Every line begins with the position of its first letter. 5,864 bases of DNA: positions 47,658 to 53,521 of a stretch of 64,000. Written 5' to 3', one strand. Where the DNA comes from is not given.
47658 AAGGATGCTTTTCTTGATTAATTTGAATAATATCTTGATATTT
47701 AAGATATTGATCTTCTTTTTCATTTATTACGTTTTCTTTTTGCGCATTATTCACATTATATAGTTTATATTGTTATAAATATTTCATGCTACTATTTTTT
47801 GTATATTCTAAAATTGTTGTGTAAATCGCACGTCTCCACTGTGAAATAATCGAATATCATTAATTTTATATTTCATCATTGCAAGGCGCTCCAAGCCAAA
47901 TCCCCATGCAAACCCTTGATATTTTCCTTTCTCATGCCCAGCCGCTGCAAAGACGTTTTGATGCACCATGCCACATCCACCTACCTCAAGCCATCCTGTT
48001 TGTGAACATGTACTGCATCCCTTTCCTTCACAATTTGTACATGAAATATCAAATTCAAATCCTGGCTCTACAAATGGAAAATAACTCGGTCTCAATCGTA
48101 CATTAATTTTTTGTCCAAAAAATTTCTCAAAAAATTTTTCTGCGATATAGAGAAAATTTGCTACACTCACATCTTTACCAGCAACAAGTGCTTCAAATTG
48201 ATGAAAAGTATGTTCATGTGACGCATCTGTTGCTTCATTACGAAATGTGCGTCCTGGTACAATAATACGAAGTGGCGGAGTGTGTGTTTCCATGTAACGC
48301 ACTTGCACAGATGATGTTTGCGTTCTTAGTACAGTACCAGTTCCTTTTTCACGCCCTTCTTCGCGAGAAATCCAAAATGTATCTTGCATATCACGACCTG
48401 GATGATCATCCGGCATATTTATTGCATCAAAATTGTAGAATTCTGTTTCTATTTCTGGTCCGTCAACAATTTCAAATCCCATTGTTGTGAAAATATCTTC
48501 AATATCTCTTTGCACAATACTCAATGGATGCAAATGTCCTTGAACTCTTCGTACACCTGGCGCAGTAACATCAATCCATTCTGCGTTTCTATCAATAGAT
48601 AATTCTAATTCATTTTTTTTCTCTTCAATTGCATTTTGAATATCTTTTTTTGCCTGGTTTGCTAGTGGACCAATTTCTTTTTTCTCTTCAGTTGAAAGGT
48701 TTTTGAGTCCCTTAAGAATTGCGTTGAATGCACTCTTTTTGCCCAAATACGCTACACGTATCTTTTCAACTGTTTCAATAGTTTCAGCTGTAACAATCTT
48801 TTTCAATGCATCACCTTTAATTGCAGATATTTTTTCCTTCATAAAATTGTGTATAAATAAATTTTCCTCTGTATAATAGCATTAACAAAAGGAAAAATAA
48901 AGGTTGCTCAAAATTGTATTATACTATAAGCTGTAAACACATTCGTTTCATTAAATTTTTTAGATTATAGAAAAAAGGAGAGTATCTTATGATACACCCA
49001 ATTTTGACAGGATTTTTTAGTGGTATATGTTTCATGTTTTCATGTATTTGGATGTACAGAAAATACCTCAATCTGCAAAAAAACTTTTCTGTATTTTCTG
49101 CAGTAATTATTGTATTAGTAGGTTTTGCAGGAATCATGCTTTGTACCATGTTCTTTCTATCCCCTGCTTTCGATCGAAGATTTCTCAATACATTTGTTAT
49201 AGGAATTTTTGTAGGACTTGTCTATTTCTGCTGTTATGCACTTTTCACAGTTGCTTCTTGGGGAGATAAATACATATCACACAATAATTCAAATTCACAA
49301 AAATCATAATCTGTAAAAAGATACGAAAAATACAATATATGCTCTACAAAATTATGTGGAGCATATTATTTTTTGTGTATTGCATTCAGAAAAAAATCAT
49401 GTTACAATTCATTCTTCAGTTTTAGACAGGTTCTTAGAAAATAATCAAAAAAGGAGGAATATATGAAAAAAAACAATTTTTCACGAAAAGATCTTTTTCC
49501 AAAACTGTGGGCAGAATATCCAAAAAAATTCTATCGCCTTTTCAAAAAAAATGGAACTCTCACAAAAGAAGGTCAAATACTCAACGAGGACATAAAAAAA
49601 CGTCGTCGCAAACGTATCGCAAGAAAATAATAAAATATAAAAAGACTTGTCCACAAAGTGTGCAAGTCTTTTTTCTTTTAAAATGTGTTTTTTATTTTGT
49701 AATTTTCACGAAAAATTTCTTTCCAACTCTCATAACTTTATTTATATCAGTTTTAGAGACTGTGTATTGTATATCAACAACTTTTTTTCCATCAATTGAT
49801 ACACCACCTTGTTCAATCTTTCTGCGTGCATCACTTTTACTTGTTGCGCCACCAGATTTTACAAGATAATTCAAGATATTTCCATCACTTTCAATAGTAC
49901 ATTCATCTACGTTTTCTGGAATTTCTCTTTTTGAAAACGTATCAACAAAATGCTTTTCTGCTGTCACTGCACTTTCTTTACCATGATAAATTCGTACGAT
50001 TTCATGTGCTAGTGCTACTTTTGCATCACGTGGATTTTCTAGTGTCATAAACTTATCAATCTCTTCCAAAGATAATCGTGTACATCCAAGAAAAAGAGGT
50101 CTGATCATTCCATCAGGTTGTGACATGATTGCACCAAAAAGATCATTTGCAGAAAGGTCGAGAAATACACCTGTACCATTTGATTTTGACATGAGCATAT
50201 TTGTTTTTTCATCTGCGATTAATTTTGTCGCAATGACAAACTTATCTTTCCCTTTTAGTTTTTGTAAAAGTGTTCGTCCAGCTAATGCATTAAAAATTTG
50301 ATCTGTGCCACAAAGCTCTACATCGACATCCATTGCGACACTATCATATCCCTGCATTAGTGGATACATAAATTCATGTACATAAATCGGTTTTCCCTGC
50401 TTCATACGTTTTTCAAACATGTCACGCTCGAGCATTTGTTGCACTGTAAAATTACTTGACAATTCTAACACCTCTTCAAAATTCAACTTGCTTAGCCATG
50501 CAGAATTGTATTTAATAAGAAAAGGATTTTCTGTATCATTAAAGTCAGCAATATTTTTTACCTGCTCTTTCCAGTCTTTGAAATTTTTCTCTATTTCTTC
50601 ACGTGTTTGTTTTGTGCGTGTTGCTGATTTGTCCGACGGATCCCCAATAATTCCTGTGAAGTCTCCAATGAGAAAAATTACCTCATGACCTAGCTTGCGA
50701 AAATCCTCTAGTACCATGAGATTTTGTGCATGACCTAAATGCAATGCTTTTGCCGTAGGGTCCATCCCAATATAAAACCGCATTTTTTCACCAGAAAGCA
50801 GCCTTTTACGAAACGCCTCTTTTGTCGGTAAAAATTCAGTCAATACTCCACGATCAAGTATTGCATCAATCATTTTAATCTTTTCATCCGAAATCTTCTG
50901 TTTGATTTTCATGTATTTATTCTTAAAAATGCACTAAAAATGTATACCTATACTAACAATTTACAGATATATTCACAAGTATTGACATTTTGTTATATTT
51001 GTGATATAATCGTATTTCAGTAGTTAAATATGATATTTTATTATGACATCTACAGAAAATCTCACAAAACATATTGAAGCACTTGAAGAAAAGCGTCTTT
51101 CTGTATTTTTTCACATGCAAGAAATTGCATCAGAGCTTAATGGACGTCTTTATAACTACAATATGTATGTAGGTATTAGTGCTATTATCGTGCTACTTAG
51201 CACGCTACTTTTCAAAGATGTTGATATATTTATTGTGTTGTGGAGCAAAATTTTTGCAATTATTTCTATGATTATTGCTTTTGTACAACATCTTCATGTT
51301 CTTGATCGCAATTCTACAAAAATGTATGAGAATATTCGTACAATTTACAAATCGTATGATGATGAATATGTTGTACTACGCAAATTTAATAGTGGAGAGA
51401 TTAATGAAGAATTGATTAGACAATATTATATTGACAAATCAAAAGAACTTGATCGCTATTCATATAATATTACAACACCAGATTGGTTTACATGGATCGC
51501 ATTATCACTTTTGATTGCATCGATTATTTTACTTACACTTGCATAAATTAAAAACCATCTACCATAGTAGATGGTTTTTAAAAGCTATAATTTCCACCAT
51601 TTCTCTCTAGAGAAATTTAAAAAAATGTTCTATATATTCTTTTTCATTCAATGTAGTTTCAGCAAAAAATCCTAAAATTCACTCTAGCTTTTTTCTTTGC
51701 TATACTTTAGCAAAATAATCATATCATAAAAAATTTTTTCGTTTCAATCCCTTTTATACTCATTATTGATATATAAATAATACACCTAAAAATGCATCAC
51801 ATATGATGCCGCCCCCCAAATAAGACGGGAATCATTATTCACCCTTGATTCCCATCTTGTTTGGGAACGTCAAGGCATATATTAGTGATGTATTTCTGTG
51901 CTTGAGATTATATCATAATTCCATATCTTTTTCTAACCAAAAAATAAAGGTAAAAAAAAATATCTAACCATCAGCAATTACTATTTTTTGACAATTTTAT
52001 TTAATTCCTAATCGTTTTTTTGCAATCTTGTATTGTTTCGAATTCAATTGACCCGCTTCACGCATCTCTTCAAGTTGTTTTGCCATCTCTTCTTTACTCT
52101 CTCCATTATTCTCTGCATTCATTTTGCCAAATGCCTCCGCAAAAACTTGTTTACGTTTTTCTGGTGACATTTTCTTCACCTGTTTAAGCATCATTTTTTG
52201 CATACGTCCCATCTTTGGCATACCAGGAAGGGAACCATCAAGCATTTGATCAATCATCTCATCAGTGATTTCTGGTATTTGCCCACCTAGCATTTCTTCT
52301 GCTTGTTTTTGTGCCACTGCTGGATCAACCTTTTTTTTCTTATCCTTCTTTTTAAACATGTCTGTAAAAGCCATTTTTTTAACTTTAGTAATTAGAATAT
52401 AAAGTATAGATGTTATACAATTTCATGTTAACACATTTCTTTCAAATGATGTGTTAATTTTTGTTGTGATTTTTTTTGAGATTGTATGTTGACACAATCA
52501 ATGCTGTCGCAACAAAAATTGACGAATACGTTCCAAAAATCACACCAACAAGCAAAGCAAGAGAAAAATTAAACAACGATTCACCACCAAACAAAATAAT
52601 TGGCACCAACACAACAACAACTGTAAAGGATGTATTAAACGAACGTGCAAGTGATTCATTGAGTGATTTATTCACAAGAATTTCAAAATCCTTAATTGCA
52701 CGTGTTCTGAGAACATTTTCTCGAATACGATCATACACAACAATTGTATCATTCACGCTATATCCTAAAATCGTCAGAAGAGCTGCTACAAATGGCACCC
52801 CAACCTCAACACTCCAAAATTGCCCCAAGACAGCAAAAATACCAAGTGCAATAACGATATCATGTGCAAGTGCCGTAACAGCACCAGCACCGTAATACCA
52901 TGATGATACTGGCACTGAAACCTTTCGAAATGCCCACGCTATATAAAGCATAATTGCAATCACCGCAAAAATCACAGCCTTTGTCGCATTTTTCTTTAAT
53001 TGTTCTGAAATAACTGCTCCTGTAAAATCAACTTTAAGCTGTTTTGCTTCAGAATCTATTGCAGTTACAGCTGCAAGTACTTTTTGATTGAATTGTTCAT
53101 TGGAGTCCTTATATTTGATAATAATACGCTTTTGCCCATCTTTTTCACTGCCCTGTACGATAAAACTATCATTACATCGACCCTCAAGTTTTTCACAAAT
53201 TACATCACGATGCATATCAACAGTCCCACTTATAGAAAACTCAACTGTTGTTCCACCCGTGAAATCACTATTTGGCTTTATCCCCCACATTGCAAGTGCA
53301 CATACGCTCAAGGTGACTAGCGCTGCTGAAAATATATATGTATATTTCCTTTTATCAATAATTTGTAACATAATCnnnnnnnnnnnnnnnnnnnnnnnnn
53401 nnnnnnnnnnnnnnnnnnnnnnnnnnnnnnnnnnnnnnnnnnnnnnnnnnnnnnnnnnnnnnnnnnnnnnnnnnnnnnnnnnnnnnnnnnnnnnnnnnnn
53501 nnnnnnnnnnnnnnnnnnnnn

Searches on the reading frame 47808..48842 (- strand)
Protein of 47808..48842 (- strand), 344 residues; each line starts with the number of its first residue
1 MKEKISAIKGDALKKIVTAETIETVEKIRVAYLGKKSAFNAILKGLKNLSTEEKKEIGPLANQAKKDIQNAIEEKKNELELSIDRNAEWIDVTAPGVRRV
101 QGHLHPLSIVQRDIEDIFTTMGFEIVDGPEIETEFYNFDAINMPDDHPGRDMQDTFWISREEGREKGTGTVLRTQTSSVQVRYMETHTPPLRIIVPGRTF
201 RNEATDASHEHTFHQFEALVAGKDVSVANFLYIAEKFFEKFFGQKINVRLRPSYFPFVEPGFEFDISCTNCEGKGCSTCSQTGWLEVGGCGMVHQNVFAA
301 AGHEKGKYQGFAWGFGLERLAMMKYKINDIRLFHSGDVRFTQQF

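Call 62: search_protein_families(library=pfam, proteins=[window:47808-48842:-], max_evalue=0.00001)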
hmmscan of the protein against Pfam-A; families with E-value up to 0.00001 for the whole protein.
window:47808-48842:- (344 aa): 2 families
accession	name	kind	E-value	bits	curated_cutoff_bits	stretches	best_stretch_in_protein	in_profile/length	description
PF01409.25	tRNA-synt_2d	-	1.3e-96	323.3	19.8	1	90-344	2-246/246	tRNA synthetases class II core domain (F)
PF02912.23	Phe_tRNA-synt_N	-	1e-20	73.9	22.3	1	21-80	2-61/69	Aminoacyl tRNA synthetase class II, N-terminal domain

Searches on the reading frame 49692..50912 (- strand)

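Call 62: search_protein_families(library=pfam, proteins=[window:49692-50912:-], max_evalue=0.00001)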
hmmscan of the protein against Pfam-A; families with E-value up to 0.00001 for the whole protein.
window:49692-50912:- (406 aa): 3 families
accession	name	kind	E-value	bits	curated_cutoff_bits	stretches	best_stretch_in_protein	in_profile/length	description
PF00579.31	tRNA-synt_1b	-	4.5e-62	210.4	21.1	1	41-326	3-291/292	tRNA synthetases class I (W and Y)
PF22421.1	SYY_C-terminal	-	1.2e-10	41.5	27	1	333-401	7-80/83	Tyrosine--tRNA ligase SYY-like C-terminal domain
PF01479.30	S4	-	2.9e-07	30.6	22.8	1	348-390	5-47/48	S4 domain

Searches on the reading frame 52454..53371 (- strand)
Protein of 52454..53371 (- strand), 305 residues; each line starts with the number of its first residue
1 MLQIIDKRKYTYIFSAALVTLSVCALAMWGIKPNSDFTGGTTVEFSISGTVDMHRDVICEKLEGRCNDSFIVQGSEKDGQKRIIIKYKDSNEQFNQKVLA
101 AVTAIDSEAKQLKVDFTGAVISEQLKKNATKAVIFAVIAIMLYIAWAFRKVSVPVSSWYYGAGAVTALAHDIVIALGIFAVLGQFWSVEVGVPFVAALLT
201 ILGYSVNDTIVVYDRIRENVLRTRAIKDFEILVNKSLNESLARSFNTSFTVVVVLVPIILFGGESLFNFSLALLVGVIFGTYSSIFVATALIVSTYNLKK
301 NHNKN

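Call 62: search_protein_families(library=pfam, proteins=[window:52454-53371:-], max_evalue=0.00001)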
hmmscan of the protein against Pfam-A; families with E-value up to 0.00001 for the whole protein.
window:52454-53371:- (305 aa): 1 family
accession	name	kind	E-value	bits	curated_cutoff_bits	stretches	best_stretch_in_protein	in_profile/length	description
PF02355.23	SecD_SecF_C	-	2.5e-54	184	20.5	1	100-294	4-185/189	Protein export membrane protein SecD/SecF, C-terminal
